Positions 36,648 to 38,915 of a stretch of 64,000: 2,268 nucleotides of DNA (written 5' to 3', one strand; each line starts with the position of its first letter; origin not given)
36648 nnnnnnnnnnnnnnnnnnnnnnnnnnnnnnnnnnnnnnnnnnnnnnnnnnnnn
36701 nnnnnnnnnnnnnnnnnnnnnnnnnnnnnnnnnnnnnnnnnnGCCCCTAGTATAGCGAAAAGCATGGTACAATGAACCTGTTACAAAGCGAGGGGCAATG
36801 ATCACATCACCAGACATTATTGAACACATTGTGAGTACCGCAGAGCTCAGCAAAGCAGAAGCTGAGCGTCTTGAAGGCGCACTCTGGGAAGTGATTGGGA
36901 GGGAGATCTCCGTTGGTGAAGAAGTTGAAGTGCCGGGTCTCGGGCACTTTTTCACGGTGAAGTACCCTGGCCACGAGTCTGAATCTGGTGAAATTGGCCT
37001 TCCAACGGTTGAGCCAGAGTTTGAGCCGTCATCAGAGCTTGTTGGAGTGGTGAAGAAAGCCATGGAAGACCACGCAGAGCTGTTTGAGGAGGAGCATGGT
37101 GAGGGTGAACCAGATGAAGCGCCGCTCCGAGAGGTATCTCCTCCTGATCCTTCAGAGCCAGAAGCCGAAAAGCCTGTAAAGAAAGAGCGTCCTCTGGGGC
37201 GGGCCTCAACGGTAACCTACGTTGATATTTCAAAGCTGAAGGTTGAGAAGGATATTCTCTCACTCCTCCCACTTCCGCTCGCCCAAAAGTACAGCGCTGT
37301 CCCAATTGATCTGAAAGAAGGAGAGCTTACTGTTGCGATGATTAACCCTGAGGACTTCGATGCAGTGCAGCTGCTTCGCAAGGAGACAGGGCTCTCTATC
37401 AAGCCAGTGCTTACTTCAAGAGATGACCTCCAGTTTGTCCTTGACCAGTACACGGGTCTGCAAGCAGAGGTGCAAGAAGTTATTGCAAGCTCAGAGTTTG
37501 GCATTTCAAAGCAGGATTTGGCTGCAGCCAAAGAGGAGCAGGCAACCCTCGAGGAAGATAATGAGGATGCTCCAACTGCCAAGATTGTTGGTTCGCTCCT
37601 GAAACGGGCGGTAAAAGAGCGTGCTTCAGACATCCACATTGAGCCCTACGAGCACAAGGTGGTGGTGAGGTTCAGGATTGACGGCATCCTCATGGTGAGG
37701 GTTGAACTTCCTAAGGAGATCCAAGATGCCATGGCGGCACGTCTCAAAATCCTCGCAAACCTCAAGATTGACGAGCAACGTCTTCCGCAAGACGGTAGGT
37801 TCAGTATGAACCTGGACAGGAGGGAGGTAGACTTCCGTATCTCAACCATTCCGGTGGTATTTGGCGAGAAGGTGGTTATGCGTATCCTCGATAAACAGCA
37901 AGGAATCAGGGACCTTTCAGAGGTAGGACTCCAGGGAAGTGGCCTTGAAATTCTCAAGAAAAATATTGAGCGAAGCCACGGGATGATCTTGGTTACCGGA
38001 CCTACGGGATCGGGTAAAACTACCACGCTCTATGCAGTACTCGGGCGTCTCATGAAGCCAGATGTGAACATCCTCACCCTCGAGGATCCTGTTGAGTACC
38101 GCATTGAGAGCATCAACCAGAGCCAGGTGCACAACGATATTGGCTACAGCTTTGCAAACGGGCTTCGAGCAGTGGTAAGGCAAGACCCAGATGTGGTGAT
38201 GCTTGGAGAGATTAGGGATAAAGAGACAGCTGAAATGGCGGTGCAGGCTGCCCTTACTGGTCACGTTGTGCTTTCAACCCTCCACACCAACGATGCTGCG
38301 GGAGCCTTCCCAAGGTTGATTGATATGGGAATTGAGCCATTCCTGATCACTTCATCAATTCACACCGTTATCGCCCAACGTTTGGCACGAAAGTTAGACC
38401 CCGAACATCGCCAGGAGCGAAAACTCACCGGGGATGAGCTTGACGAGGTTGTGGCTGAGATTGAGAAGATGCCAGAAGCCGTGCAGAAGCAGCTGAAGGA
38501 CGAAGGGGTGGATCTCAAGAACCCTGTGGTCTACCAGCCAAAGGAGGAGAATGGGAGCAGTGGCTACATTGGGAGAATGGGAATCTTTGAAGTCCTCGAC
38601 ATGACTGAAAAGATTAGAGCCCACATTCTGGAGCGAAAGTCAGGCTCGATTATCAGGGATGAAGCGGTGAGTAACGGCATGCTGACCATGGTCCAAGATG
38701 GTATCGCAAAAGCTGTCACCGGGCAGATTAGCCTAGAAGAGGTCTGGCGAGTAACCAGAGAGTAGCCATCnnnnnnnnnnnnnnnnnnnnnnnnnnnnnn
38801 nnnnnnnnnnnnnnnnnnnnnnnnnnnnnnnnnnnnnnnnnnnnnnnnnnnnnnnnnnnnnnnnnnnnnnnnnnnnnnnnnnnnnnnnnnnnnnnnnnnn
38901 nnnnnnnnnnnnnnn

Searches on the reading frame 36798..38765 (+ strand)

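Call 15: search_protein_families(library=pfam, proteins=[window:36798-38765:+], max_evalue=0.001)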
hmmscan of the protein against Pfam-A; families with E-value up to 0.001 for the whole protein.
window:36798-38765:+ (655 aa): 8 families
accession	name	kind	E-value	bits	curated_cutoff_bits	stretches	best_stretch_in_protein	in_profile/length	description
PF00437.27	T2SSE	-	5.8e-121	404.1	24.9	1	254-651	2-370/370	Type II/IV secretion system protein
PF05157.20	MshEN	-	5.5e-17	62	23.1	1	139-223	3-88/90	MshEN domain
PF00216.26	Bac_DNA_binding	-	1.1e-05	26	22.4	1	3-57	2-56/90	Bacterial DNA-binding protein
PF25199.1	nSTAND_NTPase5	-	2.4e-05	24.6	34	1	387-439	34-87/145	Novel STAND NTPase 5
PF20720.3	nSTAND3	-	0.00027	21.1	27.2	1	392-433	15-56/155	Novel STAND NTPase 3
PF13476.12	AAA_23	-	0.00056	21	27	0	388-414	13-39/201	AAA domain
PF13173.12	AAA_14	-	0.00062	20.2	27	0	395-485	3-84/129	AAA domain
PF13401.12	AAA_22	-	0.00065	20.5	27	0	393-422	4-35/130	AAA domain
